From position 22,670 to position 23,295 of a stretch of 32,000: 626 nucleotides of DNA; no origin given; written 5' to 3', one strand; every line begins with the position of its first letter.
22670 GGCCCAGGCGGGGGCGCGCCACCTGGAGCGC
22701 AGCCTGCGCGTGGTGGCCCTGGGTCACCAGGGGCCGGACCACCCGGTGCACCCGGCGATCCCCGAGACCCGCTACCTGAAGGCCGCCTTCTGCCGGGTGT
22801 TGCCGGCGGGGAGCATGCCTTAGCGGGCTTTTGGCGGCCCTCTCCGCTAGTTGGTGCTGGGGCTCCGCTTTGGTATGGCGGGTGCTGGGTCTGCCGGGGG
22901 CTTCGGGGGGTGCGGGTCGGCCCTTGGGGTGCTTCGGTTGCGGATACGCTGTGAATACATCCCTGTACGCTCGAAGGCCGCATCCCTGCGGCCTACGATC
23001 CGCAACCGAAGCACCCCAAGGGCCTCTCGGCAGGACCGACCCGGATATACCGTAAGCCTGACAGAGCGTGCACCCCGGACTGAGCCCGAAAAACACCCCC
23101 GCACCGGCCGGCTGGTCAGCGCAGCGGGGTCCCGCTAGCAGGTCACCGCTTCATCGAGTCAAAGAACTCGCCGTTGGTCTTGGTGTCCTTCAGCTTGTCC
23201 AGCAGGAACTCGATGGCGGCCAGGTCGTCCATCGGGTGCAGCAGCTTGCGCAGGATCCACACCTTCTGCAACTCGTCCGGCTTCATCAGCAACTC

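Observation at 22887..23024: Third copy between convergent rlmI and rho gives direct covariation evidence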

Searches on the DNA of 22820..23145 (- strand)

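Call 12: search_rna_families(source=window, start=22820, end=23145, threshold=evalue, max_evalue=10)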
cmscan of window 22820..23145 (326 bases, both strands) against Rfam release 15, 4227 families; matches with E-value up to 10: 10.
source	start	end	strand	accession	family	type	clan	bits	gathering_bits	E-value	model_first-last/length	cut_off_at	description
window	22915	23032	-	RF00981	mir-939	Gene; miRNA;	-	36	84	5.9e-05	1-82/82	no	mir-939 microRNA precursor family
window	22906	23001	+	RF02770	Ysr224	Gene; sRNA;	-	34.3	70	2.4e-06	1-107/107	no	Yersinia sRNA 224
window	22926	23017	+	RF03593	mir-2331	Gene; miRNA;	-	25.3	100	0.022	1-71/71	no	mir-2331 microRNA precursor family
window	22920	23022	+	RF03499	mir-702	Gene; miRNA;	-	21.4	70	0.28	1-103/103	no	mir-702 microRNA precursor family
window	22918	23025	-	RF03525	mir-1343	Gene; miRNA;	-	18.4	51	1.6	1-82/82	no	mir-1343 microRNA precursor family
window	22914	23030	+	RF03206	mir-3102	Gene; miRNA;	-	18.1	61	1.4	1-104/104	no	mir-3102 microRNA precursor family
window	22914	23027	+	RF04119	MIR1858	Gene; miRNA;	-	17.8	137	1.3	23-179/197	no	MIR1858 microRNA precursor family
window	22910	23030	-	RF03206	mir-3102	Gene; miRNA;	-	17.6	61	1.9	1-104/104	no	mir-3102 microRNA precursor family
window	22893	23046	-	RF04119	MIR1858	Gene; miRNA;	-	16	137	3.5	1-197/197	no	MIR1858 microRNA precursor family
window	22920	23025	+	RF03829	mir-1257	Gene; miRNA;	-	15.3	50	4.4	1-118/118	no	mir-1257 microRNA precursor family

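Call 45: build_rna_model(alignment_id=A4, structure=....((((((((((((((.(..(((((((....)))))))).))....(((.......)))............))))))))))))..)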
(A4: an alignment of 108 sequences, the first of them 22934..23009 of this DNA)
Model R1 built from alignment A4 (108 sequences, 87 columns); structure: as given.
model positions 76; base pairs 25; branch points 1; effective number of sequences 2.2; information 0.743 bits per position. Calibrated on 0.2 Mb of random sequence (short: E-values are rough).
structure used (alignment columns):
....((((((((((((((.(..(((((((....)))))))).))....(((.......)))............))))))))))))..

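Call 46: search_with_rna_model(model_id=R1, sources=[window, L121, L122, L001, L002, L003, L004, L005, L006, L007, L008, L009, L010, L011, L012, L013, L014, L015, L016, L017, L018, L019, L020, L021, L022, L023, L024, L025, L026, L027, L028, L029, L030, L031, L032, L033, L034, L035, L036, L037, L038, L039, L040, L041, L042, L043, L044, L045, L046, L047, L048, L049, L050, L051, L052, L053, L054, L055, L056, L057, L058, L059, L060, L061, L062, L063, L064, L065, L066, L067, L068, L069, L070, L071, L072, L073, L074, L075, L076, L077, L078, L079, L080, L081, L082, L083, L084, L085, L086, L087, L088, L089, L090, L091, L092, L093, L094, L095, L096, L097], max_evalue=1)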
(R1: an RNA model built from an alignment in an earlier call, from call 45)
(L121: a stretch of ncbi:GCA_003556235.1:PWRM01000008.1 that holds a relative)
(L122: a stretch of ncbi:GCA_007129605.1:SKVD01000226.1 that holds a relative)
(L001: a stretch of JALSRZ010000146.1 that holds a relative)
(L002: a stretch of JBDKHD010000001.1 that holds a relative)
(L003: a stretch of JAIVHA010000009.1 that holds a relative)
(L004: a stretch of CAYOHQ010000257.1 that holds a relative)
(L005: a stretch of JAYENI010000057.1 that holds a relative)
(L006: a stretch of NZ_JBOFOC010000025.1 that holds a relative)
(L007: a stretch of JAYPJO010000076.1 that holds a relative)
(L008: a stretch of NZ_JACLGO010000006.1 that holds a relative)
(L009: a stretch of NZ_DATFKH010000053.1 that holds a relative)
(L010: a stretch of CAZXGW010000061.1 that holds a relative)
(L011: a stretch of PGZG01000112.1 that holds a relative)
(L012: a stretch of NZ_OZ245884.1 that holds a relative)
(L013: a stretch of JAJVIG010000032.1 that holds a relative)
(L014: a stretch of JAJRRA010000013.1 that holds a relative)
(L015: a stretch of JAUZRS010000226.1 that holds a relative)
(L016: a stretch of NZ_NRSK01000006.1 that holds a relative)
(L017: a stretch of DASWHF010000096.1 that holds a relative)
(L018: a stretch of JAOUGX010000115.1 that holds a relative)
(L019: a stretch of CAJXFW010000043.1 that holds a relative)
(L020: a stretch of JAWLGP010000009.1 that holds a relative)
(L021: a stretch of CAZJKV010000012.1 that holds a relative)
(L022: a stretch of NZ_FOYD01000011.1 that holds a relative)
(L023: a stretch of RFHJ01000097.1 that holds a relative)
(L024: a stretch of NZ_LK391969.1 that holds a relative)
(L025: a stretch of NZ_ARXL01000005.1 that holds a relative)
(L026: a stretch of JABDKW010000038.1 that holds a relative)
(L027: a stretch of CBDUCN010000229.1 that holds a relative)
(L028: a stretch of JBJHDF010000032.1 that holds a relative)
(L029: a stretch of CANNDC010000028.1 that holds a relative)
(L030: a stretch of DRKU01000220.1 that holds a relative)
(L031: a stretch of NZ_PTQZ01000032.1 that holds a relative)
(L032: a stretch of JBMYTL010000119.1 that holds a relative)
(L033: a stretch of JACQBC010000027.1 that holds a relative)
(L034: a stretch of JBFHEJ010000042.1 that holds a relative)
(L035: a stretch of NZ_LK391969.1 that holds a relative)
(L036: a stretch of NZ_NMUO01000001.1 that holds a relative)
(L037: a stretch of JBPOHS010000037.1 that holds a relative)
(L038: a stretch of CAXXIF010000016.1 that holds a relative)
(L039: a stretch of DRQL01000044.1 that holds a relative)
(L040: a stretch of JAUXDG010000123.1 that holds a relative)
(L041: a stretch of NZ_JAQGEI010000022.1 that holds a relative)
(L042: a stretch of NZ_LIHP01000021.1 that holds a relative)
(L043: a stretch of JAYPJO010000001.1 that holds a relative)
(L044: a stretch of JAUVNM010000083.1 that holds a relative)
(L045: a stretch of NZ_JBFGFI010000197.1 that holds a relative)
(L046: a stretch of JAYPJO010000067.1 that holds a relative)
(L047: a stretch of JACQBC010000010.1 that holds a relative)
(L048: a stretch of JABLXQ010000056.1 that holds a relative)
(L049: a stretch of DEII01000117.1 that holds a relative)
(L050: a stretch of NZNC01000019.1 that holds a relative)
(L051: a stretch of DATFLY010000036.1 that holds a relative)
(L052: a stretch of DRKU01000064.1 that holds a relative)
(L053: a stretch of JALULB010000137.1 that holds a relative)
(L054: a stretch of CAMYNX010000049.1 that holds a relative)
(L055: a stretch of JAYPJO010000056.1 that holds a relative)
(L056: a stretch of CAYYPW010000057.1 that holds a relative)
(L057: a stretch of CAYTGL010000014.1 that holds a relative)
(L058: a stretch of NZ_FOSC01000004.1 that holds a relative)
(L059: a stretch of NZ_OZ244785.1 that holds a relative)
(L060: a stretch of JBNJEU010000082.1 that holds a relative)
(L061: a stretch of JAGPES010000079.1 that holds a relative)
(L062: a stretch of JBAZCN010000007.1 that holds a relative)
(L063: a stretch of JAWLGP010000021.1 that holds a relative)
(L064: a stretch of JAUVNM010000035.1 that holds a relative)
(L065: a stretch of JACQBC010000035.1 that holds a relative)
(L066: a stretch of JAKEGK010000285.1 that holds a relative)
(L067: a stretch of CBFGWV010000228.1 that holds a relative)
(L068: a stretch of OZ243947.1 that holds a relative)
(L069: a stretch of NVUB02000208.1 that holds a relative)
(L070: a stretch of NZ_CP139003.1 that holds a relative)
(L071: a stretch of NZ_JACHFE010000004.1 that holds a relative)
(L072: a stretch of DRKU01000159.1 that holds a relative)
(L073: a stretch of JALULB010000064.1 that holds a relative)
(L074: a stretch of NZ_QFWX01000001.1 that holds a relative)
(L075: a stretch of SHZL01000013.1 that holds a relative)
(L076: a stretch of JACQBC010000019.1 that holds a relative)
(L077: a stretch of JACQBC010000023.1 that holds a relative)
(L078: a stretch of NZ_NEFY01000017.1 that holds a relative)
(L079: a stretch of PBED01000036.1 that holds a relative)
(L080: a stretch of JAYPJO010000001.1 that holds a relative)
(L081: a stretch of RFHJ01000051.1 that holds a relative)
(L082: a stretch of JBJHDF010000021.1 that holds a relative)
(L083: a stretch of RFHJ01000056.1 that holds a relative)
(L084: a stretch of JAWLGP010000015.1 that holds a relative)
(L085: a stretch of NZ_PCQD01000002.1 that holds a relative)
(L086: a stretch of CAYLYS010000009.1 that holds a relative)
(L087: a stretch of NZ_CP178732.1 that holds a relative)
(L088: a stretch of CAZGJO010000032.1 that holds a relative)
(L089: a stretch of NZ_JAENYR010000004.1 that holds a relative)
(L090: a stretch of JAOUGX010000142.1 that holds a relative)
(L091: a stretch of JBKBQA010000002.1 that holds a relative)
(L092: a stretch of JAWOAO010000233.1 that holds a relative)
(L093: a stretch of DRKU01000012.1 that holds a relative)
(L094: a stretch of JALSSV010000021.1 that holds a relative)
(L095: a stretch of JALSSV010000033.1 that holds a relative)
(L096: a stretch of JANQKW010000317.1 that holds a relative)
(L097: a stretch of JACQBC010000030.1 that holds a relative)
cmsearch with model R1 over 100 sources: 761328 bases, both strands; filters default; matches with E-value up to 1: 133.
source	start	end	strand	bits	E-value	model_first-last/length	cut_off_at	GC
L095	683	758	-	97.4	1.3e-19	1-76/76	no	0.66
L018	7624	7699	+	97.3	1.3e-19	1-76/76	no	0.68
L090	723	798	-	97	1.6e-19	1-76/76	no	0.66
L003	3007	3082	+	96.9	1.6e-19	1-76/76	no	0.66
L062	6923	6998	+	96.1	2.6e-19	1-76/76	no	0.58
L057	5653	5728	+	96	2.7e-19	1-76/76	no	0.66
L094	4153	4228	+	96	2.8e-19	1-76/76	no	0.66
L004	3561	3636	+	95.5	3.7e-19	1-76/76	no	0.51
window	22934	23009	-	95.4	3.9e-19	1-76/76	no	0.61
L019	2344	2419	-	95.3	3.9e-19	1-76/76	no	0.58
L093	11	86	-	95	4.6e-19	1-76/76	no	0.62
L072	4403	4478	-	95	4.8e-19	1-76/76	no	0.62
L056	3538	3613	+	94.5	6.2e-19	1-76/76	no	0.58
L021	2935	3010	+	94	8.1e-19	1-76/76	no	0.63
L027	6649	6724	+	94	8.3e-19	1-76/76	no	0.75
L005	2403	2478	+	93.9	8.6e-19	1-76/76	no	0.61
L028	7170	7245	+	93.5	1.1e-18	1-76/76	no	0.62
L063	4634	4709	-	93.5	1.1e-18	1-76/76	no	0.57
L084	4344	4419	+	93.5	1.1e-18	1-76/76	no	0.57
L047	4257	4332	+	93.3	1.2e-18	1-76/76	no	0.63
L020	3684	3759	+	93.2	1.2e-18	1-76/76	no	0.57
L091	20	95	+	93.1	1.4e-18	1-76/76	no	0.67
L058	6183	6258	+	93.1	1.4e-18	1-76/76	no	0.55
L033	6513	6588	+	93.1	1.4e-18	1-76/76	no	0.62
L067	226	301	+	92.9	1.5e-18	1-76/76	no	0.74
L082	3228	3303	+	92.4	2e-18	1-76/76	no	0.63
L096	4145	4220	-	92.3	2e-18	1-76/76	no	0.62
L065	4320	4395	+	92.2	2.2e-18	1-76/76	no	0.54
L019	3804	3879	+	91.9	2.6e-18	1-76/76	no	0.55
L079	3507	3582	+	91.7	2.9e-18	1-76/76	no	0.53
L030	7264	7339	+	91.5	3.2e-18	1-76/76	no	0.61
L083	3397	3472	-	91.2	3.7e-18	1-76/76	no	0.62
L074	5429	5504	+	90.8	4.8e-18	1-76/76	no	0.53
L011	3877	3952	+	90.5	5.5e-18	1-76/76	no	0.61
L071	6027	6102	+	90.5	5.7e-18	1-76/76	no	0.55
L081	5019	5094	+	90.1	6.9e-18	1-76/76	no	0.63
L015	1352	1427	-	90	7.1e-18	1-76/76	no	0.55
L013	2926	3001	-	89.6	9.2e-18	1-76/76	no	0.71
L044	130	205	+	89.4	9.8e-18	1-76/76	no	0.57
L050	3439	3513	-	88.6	1.6e-17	1-76/76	no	0.65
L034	3385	3460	-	88.5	1.6e-17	1-76/76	no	0.41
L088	1738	1813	-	88.5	1.6e-17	1-76/76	no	0.76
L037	3652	3727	-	88.5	1.7e-17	1-76/76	no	0.67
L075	3419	3494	-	88.3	1.8e-17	1-76/76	no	0.61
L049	5588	5664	-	88.2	2e-17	1-76/76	no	0.61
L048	3865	3941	+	88.1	2e-17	1-76/76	no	0.58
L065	603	678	-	88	2.2e-17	1-76/76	no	0.68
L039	2105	2180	-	87.8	2.4e-17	1-76/76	no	0.57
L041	6546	6621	-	87.7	2.6e-17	1-76/76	no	0.64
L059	1779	1854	-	87.5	2.8e-17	1-76/76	no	0.5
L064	4037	4112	-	87.3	3.2e-17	1-76/76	no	0.62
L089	3448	3523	-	87.1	3.5e-17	1-76/76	no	0.55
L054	2070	2145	-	86.9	4e-17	1-76/76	no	0.57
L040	6277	6352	+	86.7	4.3e-17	1-76/76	no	0.59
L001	4203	4278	+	86.7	4.4e-17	1-76/76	no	0.58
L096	4323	4398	+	86.6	4.6e-17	1-76/76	no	0.63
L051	2439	2514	-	86.5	4.8e-17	1-76/76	no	0.43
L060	1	76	-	86.3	5.6e-17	1-76/76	no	0.75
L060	4940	5015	-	86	6.5e-17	1-76/76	no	0.74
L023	245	320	-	85.9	7e-17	1-76/76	no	0.63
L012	2125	2200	-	85.8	7e-17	1-76/76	no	0.53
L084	5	80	+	85.8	7.2e-17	1-76/76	no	0.58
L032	5128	5203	+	85.8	7.2e-17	1-76/76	no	0.7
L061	2333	2408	-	85.5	8.2e-17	1-76/76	no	0.74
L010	132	208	+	85.1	1e-16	1-76/76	no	0.65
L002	4089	4164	+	85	1.1e-16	1-76/76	no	0.54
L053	3031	3106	+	84.9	1.2e-16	1-76/76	no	0.59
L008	4021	4097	-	84.7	1.3e-16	1-76/76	no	0.61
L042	5248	5323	-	84.5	1.5e-16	1-76/76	no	0.55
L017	933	1008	+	84.3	1.6e-16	1-76/76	no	0.7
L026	4736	4812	-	84.1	1.8e-16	1-76/76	no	0.55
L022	7382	7458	-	84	1.9e-16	1-76/76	no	0.57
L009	3987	4062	-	84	1.9e-16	1-76/76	no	0.53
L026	4888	4964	-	83.8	2.2e-16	1-76/76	no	0.57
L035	7181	7257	+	83.7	2.3e-16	1-76/76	no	0.53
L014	39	114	+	83.7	2.3e-16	1-76/76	no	0.57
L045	155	230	+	82.6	4.1e-16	1-76/76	no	0.62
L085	5379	5455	-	82.6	4.1e-16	1-76/76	no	0.64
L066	3078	3153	-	82.4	4.6e-16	1-76/76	no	0.59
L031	3115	3191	-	81.8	6.4e-16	1-76/76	no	0.64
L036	7858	7934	-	81.7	6.6e-16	1-76/76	no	0.64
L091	2634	2709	+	81.5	7.4e-16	1-76/76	no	0.74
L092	1065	1141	+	81.3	8.2e-16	1-76/76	no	0.66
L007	4095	4170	+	80.9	1.1e-15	1-76/76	no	0.59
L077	1491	1566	+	80.7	1.2e-15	1-76/76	no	0.63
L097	1260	1333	-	80.4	1.4e-15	1-76/76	no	0.61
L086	5510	5586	+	80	1.7e-15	1-76/76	no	0.66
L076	4252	4327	-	79.7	2e-15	1-76/76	no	0.66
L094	6080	6206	+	79.5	2.2e-15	1-76/76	no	0.64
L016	5718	5793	-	79.1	2.7e-15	1-76/76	no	0.72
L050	3666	3740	+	79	3e-15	1-76/76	no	0.61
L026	162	238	-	78.7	3.4e-15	1-76/76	no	0.6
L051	2660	2735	+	78.5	3.8e-15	1-76/76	no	0.49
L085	5547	5623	+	78.5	3.9e-15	1-76/76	no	0.7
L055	4012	4087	+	78.4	4e-15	1-76/76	no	0.58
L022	7550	7626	+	78.1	4.7e-15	1-76/76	no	0.62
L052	1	69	+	77.6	6.2e-15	8-76/76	5'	0.64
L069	6084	6159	-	77.5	6.5e-15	1-76/76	no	0.54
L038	3720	3795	-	76.3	1.2e-14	1-76/76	no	0.67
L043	2120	2195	-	75.6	1.8e-14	1-76/76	no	0.57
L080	3620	3695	+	75.6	1.8e-14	1-76/76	no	0.57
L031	3290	3366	+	75.5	2e-14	1-76/76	no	0.68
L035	7019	7095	-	75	2.6e-14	1-76/76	no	0.64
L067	7708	7783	-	74.5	3.4e-14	1-76/76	no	0.63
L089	3273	3348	-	72.7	9.3e-14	1-76/76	no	0.55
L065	2521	2597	+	72.4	1.1e-13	1-76/76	no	0.69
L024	5566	5643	-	72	1.4e-13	1-76/76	no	0.62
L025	1797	1871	+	71.9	1.4e-13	1-76/76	no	0.69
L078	7837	7913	-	71.5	1.8e-13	1-76/76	no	0.53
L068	4900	4973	-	71.2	2.1e-13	1-76/76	no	0.43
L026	5047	5123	-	70.9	2.4e-13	1-76/76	no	0.58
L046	7312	7387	-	69.8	4.5e-13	1-76/76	no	0.59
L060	6450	6526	-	67.9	1.2e-12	1-76/76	no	0.7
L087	2991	3067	+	67.2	1.8e-12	1-76/76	no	0.57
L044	1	66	-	65.2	5.6e-12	1-66/76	3'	0.56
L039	756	832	-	65.1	5.9e-12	1-76/76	no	0.65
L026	308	384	-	65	6.1e-12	1-76/76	no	0.68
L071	545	622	+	63.6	1.3e-11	1-76/76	no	0.62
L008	4184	4260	+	62.8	2e-11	1-76/76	no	0.62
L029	130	208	+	53.7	2.8e-09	1-76/76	no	0.58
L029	299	375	-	46.5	1.5e-07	1-76/76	no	0.43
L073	3559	3635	-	46.2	1.7e-07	1-76/76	no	0.58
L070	7602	7679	-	45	3.4e-07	1-76/76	no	0.55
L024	5738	5813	+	43.9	6.2e-07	1-76/76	no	0.71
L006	6969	7038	+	43.4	7.8e-07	1-76/76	no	0.64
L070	7832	7908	-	36.1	4.2e-05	1-76/76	no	0.55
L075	3730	3778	+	36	4.6e-05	1-49/76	3'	0.53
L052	3253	3313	+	36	4.6e-05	1-76/76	no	0.66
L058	6112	6182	+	25.9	0.011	1-76/76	no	0.62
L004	2135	2247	+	22.3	0.08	1-76/76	no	0.56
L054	2203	2260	-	21.7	0.11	1-76/76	no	0.67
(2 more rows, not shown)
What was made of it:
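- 22919..23024 (-): Copy C, the whole palindrome. The folding ('GGA-sense') strand is the minus strand, co-oriented with rho. CM R1 hit 22934-23009(-), 95.4 bits (call 46).
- Checked: A covariance model finds exactly these three copies in the window at E of about 1e-17 to 1e-19 (call 46).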
